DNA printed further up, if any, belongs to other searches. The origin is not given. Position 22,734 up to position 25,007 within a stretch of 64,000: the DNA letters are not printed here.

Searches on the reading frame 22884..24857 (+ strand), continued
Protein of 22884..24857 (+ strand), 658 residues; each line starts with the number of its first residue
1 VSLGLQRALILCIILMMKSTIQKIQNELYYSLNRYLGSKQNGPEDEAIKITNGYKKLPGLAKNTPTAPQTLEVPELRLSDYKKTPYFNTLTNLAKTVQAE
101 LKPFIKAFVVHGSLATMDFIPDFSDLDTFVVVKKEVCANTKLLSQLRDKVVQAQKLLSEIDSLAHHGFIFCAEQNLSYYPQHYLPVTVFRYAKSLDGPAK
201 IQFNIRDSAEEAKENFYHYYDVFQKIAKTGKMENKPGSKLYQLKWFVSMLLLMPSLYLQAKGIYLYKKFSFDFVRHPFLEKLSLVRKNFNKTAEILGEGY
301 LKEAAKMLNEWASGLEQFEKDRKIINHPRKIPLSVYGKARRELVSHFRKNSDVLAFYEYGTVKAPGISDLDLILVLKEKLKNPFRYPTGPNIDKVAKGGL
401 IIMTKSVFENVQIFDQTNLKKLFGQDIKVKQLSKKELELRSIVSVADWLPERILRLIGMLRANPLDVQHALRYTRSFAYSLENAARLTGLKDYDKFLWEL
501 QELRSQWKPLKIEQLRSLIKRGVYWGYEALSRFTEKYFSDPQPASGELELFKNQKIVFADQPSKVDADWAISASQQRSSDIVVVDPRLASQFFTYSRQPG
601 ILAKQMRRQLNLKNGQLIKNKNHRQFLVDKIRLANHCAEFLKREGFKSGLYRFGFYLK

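Call 65: search_protein_families(library=pfam, proteins=[P0105, P0144, P0091, P0143, P0047, P0055, P0126, P0165, P0099, P0075], max_evalue=0.001)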
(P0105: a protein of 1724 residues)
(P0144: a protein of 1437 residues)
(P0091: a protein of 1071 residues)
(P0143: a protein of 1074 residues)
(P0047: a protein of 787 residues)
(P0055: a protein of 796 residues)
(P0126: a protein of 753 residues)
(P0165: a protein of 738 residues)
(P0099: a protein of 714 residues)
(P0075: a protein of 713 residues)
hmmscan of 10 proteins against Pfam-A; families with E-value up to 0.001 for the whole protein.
P0105 (1724 aa): 9 families
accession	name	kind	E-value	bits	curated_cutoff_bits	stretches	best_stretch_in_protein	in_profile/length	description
PF04055.27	Radical_SAM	-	1e-15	58.8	29.5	1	1356-1491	3-142/166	Radical SAM superfamily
PF14559.12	TPR_19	-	8.6e-14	52.1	25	2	1085-1143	1-59/68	Tetratricopeptide repeat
PF13432.12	TPR_16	-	6.5e-07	30.1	32.7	0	1082-1142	4-64/65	Tetratricopeptide repeat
PF07719.23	TPR_2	-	1e-06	28.8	27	0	1110-1142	2-34/34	Tetratricopeptide repeat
PF23914.1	TPR_CcmH_CycH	-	1.6e-06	28.5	42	0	1087-1143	99-155/158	Cytochrome c-type biogenesis protein H TPR domain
PF13186.11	SPASM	-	0.00017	22.2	21.5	0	1605-1644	1-40/67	Iron-sulfur cluster-binding domain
PF12633.13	Adenyl_cycl_N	-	0.00024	21.6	27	0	493-568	51-129/199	Adenylate cyclase NT domain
PF14853.12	Fis1_TPR_C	-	0.0004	20.9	25.3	0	1123-1146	15-38/53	Fis1 C-terminal tetratricopeptide repeat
PF13181.12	TPR_8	-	0.00079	19.8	25.7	0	1218-1249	2-33/34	Tetratricopeptide repeat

P0144 (1437 aa): 4 families
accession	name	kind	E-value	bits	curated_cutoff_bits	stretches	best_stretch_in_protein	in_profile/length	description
PF13578.12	Methyltransf_24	-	2.1e-09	38.6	26.3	1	1259-1366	1-105/105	Methyltransferase domain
PF14559.12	TPR_19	-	7.2e-06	26.7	25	1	1064-1121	2-59/68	Tetratricopeptide repeat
PF12633.13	Adenyl_cycl_N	-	5e-05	23.8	27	0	156-242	54-139/199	Adenylate cyclase NT domain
PF13432.12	TPR_16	-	0.00074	20.3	32.7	0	1057-1120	1-64/65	Tetratricopeptide repeat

P0091 (1071 aa): 7 families
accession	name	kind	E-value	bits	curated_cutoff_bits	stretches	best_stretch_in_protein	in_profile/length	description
PF00515.34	TPR_1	-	4.5e-10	39.4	27.8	1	1026-1057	3-34/34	Tetratricopeptide repeat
PF13428.12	TPR_14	-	2.5e-08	34.2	23.5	0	990-1026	1-39/44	Tetratricopeptide repeat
PF07719.23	TPR_2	-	7.8e-07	29.2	27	0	991-1018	2-29/34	Tetratricopeptide repeat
PF13424.12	TPR_12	-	3e-06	27.8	30.1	0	992-1050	5-71/77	Tetratricopeptide repeat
PF13431.12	TPR_17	-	5.5e-06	26.7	24.4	0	989-1010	12-33/34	Tetratricopeptide repeat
PF13432.12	TPR_16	-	5.7e-06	27.1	32.7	0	989-1019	30-60/65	Tetratricopeptide repeat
PF13181.12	TPR_8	-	1.5e-05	25.3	25.7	0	1027-1057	4-34/34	Tetratricopeptide repeat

P0143 (1074 aa): 9 families
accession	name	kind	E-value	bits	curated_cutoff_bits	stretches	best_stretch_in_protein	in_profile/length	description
PF14559.12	TPR_19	-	3.6e-10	40.4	25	0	830-866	2-38/68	Tetratricopeptide repeat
PF13414.12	TPR_11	-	8.7e-10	38.6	26.8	0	830-861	5-36/42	TPR repeat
PF13432.12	TPR_16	-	1.1e-09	38.9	32.7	1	823-884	1-59/65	Tetratricopeptide repeat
PF07719.23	TPR_2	-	7.4e-09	35.5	27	0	1014-1044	3-33/34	Tetratricopeptide repeat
PF13428.12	TPR_14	-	1.2e-07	32.1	23.5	0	822-860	4-42/44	Tetratricopeptide repeat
PF00515.34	TPR_1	-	4.6e-06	26.7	27.8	0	1014-1044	3-33/34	Tetratricopeptide repeat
PF13431.12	TPR_17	-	5.1e-06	26.8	24.4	0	1001-1032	2-33/34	Tetratricopeptide repeat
PF13181.12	TPR_8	-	0.00014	22.2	25.7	0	954-975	13-34/34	Tetratricopeptide repeat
PF01909.29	NTP_transf_2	-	0.00017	22.4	21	0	173-201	17-44/93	Nucleotidyltransferase domain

P0047 (787 aa): 0 families

P0055 (796 aa): 0 families

P0126 (753 aa): 1 family
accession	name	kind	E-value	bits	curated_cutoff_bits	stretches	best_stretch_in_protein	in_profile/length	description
PF12633.13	Adenyl_cycl_N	-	7.7e-06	26.5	27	0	163-210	90-135/199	Adenylate cyclase NT domain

P0165 (738 aa): 2 families
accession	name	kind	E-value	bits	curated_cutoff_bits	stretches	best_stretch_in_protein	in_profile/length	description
PF01909.29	NTP_transf_2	-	1.2e-06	29.2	21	0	143-181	15-58/93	Nucleotidyltransferase domain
PF18765.7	Polbeta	-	0.00019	22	26.9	0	145-198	16-65/93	Polymerase beta, Nucleotidyltransferase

P0099 (714 aa): 1 family
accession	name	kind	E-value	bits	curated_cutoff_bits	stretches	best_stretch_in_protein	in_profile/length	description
PF01909.29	NTP_transf_2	-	0.00037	21.3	21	0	157-189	14-45/93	Nucleotidyltransferase domain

P0075 (713 aa): 1 family
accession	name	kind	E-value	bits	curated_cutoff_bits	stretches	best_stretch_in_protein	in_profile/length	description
PF18765.7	Polbeta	-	0.0003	21.4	26.9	0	154-189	12-47/93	Polymerase beta, Nucleotidyltransferase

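Call 75: search_protein_families(library=pfam, proteins=[L018:2048-3373:+, L018:3378-4547:+, L018:4550-5311:+, L018:5348-6553:+, L018:7623-8243:+, L018:13033-14679:+, L007:7378-7890:-, L014:6711-7277:-, L007:6358-7302:-, L018:29-1084:+], max_evalue=0.001)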
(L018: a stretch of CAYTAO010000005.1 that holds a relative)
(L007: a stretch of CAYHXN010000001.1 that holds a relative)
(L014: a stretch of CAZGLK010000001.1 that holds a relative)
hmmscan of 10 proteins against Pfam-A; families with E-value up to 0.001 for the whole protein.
L018:2048-3373:+ (442 aa): 5 families
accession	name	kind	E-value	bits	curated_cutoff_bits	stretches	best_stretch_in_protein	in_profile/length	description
PF00534.26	Glycos_transf_1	-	1.2e-22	80.8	26.4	1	253-402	8-156/172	Glycosyl transferases group 1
PF13439.12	Glyco_transf_4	-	2.5e-21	76.9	28.5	1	75-239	1-170/170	Glycosyltransferase Family 4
PF13692.12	Glyco_trans_1_4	-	6.5e-20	72.3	27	1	262-402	3-140/142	Glycosyl transferases group 1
PF13579.12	Glyco_trans_4_4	-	5e-16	59.9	29.7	1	76-233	1-157/158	Glycosyl transferase 4-like domain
PF13477.12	Glyco_trans_4_2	-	1.3e-05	25.8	23.4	1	83-211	14-139/139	Glycosyl transferase 4-like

L018:3378-4547:+ (390 aa): 7 families
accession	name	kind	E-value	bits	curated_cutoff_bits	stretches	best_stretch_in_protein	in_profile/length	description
PF00534.26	Glycos_transf_1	-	2.4e-41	141.6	26.4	1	185-350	3-171/172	Glycosyl transferases group 1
PF13692.12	Glyco_trans_1_4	-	2.5e-34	119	27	1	198-335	2-140/142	Glycosyl transferases group 1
PF13579.12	Glyco_trans_4_4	-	8.6e-13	49.4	29.7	1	38-172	31-158/158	Glycosyl transferase 4-like domain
PF20706.3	GT4-conflict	-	3.5e-12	46.4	26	1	164-313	172-323/385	Family 4 Glycosyltransferase in conflict systems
PF13439.12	Glyco_transf_4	-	1.6e-10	41.7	28.5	1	38-176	18-169/170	Glycosyltransferase Family 4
PF13477.12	Glyco_trans_4_2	-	3e-05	24.6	23.4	1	45-117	29-103/139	Glycosyl transferase 4-like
PF13524.12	Glyco_trans_1_2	-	0.00083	19.8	25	0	219-359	5-136/144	Glycosyl transferase-like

L018:4550-5311:+ (254 aa): 1 family
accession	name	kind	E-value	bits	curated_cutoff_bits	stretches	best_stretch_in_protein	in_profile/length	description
PF13578.12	Methyltransf_24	-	2.7e-17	64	26.3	1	111-221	1-105/105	Methyltransferase domain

L018:5348-6553:+ (402 aa): 7 families
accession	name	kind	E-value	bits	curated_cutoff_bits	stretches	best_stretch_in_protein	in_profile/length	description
PF00534.26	Glycos_transf_1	-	3e-30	105.4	26.4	1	205-372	3-169/172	Glycosyl transferases group 1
PF13692.12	Glyco_trans_1_4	-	3.4e-29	102.4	27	1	219-361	3-142/142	Glycosyl transferases group 1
PF13477.12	Glyco_trans_4_2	-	7.7e-13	49.2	23.4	1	13-133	2-116/139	Glycosyl transferase 4-like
PF13579.12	Glyco_trans_4_4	-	1.4e-07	32.4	29.7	1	31-171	11-144/158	Glycosyl transferase 4-like domain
PF13439.12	Glyco_transf_4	-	2.8e-05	24.6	28.5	1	32-123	13-104/170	Glycosyltransferase Family 4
PF13524.12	Glyco_trans_1_2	-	0.00057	20.3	25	1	241-390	8-143/144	Glycosyl transferase-like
PF20706.3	GT4-conflict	-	0.00058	19.4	26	0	215-363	195-359/385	Family 4 Glycosyltransferase in conflict systems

L018:7623-8243:+ (207 aa): 1 family
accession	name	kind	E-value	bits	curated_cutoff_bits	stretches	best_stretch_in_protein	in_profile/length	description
PF00929.31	RNase_T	-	5.6e-11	43.7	24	1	24-192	2-157/164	Exonuclease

L018:13033-14679:+ (549 aa): 0 families

L007:7378-7890:- (171 aa): 3 families
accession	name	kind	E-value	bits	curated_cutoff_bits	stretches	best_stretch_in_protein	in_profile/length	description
PF08282.18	Hydrolase_3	-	3.2e-09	37.4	20.9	1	87-149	185-247/255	haloacid dehalogenase-like hydrolase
PF00702.32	Hydrolase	-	1.3e-06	29.4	26.4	1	48-125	107-191/191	haloacid dehalogenase-like hydrolase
PF13419.12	HAD_2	-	3.3e-05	24.5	23.8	1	48-127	88-174/178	Haloacid dehalogenase-like hydrolase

L014:6711-7277:- (189 aa): 2 families
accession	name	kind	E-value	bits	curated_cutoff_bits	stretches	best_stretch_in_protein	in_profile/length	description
PF08282.18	Hydrolase_3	-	1.6e-11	44.9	20.9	1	102-165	182-245/255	haloacid dehalogenase-like hydrolase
PF00702.32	Hydrolase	-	1.9e-05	25.6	26.4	0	67-142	108-190/191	haloacid dehalogenase-like hydrolase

L007:6358-7302:- (315 aa): 4 families
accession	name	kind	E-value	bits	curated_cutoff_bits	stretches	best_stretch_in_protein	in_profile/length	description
PF00892.27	EamA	-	5.3e-22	79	28.2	2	8-139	6-134/135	EamA-like transporter family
PF03151.22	TPT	-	9.2e-11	42.1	30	1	18-142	16-139/291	Triose-phosphate Transporter family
PF05653.20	Mg_trans_NIPA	-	2.9e-06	27.1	26.2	0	90-142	71-123/295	Magnesium transporter NIPA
PF08627.16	CRT-like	-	1.2e-05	24.9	26.9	0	214-310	50-136/335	CRT-like, chloroquine-resistance transporter-like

L018:29-1084:+ (352 aa): 3 families
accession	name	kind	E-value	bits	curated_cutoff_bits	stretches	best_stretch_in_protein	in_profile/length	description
PF00534.26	Glycos_transf_1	-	1.9e-23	83.3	26.4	1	146-311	7-165/172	Glycosyl transferases group 1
PF13692.12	Glyco_trans_1_4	-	9.2e-21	75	27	1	156-300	3-139/142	Glycosyl transferases group 1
PF13439.12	Glyco_transf_4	-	6.3e-09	36.5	28.5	1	11-130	42-169/170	Glycosyltransferase Family 4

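Call 83: find_related_loci(query=A6, collection=metagenome_contigs, flank=10000)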
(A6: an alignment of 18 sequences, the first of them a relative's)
Query A6 (399 aa) in metagenome_contigs; peptide patterns used: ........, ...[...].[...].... (x = any residue, [..] = any of these).
432 stretches matched a pattern; 211 encode a relative of the query (tblastn E <= 1e-3); the best 80 are kept; 80 distinct loci.
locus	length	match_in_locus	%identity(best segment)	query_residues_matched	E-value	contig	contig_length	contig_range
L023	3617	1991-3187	100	1-399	0e+0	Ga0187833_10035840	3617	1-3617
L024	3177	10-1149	52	18-393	8e-129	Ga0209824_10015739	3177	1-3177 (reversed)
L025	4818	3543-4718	52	5-396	2e-125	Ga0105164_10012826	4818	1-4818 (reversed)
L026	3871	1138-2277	52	18-393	6e-127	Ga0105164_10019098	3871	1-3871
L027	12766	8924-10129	51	3-396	3e-122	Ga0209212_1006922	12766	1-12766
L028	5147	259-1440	50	3-396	3e-121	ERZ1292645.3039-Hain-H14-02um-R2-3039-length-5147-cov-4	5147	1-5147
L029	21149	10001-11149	51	18-398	5e-118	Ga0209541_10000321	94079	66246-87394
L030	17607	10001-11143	50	18-396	5e-116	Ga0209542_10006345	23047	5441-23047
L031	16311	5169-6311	50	18-396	5e-116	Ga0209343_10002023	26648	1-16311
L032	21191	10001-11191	49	2-398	1e-114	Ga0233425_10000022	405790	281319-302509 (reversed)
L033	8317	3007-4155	50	18-398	4e-114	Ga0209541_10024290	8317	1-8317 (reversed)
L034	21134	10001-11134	48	18-393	3e-113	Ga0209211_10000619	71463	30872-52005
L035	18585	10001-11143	48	18-398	2e-110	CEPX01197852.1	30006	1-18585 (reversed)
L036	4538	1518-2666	46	18-398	9e-106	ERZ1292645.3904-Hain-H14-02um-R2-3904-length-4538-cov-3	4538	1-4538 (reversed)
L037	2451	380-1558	45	9-398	5e-108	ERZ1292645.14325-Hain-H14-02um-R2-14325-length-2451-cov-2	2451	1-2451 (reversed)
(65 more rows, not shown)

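Call 90: search_dna_similar(query=P0001, collection=plasmids, mode=protein, max_evalue=0.001, max_rows=15)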
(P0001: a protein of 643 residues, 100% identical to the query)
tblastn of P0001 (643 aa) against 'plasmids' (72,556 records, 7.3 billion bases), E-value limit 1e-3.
No match.

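Call 91: search_dna_similar(query=P0001, collection=phages, mode=protein, max_evalue=0.001, max_rows=15)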
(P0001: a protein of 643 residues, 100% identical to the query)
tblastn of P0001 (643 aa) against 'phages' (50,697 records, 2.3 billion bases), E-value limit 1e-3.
No match.

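Call 92: find_homologous_proteins(query=A6, max_evalue=1e-10)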
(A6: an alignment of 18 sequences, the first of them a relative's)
Query A6 (18 sequences) (399 aa, profile of the alignment): 107 proteins with E <= 1e-10 among 8000 candidates.
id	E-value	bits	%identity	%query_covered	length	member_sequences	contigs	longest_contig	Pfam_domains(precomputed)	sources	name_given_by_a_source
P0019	1.7e-141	490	43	95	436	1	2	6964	-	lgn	-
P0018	2.1e-134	466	47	96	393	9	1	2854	-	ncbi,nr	ncbi:hypothetical protein HYX09_05905 [Candidatus Woesearchaeota archaeon]|nr:hypothetical protein [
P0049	3.4e-133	463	100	100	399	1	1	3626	-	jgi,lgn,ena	-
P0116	2.0e-132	460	37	81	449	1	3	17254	-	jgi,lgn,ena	-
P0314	7.4e-132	458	47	95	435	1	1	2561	-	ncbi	-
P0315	7.4e-131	455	49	95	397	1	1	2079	-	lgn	-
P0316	5.3e-130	452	46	94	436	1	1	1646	-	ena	-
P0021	2.8e-128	446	45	95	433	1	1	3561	-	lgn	-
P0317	4.2e-128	446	44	95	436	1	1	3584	-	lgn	-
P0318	5.0e-128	446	49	95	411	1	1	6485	-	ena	-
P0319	9.6e-128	445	45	94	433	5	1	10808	-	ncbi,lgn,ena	ncbi:MAG: hypothetical protein AABX74_04350 [Nanoarchaeota archaeon]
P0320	9.7e-128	445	50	95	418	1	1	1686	-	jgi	jgi:hypothetical protein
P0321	2.0e-127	444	46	95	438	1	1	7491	-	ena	-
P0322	8.9e-127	441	47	95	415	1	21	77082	-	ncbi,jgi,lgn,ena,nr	ncbi:hypothetical protein J4480_05405 [Candidatus Woesearchaeota archaeon]|nr:hypothetical protein [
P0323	2.7e-126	440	46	95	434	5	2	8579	-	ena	-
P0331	9.4e-124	431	51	95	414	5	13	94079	-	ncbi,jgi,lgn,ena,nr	ncbi:hypothetical protein J4234_04320 [Candidatus Woesearchaeota archaeon]|nr:hypothetical protein [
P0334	1.7e-123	431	42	95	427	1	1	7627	PF01909.30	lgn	-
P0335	1.9e-123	430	49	95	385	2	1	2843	PF01909.30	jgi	jgi:predicted nucleotidyltransferase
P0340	3.4e-122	426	50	94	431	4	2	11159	PF01909.30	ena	-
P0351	6.0e-119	416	45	95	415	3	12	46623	-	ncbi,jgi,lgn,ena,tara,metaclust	tara:strand:- start:3921 stop:5168 length:1248 start_codon:yes stop_codon:yes gene_type:complete|met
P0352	6.5e-119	416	50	98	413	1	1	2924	PF01909.30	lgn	-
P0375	2.5e-83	298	29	62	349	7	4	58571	-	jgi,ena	-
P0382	3.0e-81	292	25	70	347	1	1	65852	-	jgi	jgi:hypothetical protein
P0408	1.8e-52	197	32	57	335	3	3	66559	-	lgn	-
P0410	8.7e-25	106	28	55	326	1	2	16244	PF18765.8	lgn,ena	-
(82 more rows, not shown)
